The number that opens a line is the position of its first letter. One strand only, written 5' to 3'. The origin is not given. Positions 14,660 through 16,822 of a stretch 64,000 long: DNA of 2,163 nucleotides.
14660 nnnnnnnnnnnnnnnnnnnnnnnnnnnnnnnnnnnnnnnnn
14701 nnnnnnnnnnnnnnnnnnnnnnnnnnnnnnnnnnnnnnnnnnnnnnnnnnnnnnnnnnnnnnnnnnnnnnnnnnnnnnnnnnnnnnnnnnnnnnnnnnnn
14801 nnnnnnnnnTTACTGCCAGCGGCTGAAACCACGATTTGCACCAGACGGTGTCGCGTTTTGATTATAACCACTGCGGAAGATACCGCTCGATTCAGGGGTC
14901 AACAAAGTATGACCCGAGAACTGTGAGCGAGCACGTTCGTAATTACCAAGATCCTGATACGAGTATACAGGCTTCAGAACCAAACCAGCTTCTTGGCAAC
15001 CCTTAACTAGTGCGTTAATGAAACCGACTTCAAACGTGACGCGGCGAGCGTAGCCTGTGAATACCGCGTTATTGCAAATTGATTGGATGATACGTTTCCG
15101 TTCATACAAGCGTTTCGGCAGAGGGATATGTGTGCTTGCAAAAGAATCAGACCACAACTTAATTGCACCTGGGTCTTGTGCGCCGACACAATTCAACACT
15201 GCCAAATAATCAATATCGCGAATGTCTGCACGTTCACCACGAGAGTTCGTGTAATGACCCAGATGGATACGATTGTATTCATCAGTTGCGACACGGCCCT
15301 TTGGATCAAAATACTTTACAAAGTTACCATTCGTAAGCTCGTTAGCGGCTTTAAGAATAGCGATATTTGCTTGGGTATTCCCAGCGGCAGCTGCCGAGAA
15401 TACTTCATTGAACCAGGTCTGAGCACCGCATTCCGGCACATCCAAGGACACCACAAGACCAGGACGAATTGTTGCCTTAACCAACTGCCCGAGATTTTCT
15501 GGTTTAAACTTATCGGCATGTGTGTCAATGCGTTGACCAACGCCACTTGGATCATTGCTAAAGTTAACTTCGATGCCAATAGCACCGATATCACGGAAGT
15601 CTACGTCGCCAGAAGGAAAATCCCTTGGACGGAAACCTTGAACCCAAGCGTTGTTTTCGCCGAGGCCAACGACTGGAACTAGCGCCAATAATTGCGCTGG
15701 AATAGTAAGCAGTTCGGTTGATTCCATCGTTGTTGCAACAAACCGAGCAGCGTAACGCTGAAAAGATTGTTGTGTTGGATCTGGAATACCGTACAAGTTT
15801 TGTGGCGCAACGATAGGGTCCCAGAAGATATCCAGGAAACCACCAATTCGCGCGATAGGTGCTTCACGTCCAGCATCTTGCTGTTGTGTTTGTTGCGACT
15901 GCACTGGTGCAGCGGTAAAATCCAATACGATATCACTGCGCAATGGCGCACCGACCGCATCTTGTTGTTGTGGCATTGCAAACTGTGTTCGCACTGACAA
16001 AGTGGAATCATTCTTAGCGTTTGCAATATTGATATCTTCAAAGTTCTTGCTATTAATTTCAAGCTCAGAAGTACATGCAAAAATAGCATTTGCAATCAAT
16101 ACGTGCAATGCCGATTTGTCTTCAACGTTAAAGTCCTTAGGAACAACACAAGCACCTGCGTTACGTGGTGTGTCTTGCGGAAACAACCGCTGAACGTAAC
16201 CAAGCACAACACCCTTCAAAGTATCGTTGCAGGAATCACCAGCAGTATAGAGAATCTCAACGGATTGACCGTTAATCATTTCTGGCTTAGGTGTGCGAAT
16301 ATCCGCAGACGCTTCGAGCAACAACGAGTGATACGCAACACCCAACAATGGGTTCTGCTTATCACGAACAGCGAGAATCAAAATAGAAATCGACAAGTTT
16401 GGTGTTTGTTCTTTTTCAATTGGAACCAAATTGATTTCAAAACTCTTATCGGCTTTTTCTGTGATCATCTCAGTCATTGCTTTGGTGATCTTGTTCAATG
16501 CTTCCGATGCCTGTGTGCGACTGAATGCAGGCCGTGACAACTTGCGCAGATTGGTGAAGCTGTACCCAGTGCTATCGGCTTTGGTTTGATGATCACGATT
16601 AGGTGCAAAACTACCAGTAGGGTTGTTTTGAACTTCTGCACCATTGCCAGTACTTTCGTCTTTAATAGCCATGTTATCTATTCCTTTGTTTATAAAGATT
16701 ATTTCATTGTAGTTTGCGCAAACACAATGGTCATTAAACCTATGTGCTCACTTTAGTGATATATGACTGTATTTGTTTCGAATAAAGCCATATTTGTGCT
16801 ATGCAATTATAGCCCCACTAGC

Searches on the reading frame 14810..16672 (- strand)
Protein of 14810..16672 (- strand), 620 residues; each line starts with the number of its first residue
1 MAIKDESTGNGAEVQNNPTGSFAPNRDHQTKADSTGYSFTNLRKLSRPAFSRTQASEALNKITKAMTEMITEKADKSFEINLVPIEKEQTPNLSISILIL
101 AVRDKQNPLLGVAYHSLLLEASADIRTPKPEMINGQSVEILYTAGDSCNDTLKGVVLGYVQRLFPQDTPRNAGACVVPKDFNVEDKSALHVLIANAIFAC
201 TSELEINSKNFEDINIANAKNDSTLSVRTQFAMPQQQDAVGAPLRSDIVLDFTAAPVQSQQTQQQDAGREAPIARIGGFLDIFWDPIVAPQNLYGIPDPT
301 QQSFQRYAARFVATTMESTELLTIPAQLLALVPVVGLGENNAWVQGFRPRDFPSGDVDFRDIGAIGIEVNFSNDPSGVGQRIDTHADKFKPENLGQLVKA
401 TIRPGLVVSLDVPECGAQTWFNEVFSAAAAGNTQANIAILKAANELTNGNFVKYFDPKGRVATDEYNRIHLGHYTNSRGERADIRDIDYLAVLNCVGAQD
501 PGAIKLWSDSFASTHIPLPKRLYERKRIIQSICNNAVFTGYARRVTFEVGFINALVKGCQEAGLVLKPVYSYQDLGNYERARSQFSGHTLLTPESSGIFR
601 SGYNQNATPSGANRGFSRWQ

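Call 17: search_protein_families(library=phrogs, proteins=[window:14810-16672:-], max_evalue=0.001)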
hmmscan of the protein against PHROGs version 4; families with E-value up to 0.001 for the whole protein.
window:14810-16672:- (620 aa): 1 family
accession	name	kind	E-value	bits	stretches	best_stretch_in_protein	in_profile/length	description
phrog_4795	-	DNA, RNA and nucleotide metabolism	2.5e-90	304.9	1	23-600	50-655/677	nuclear shell protein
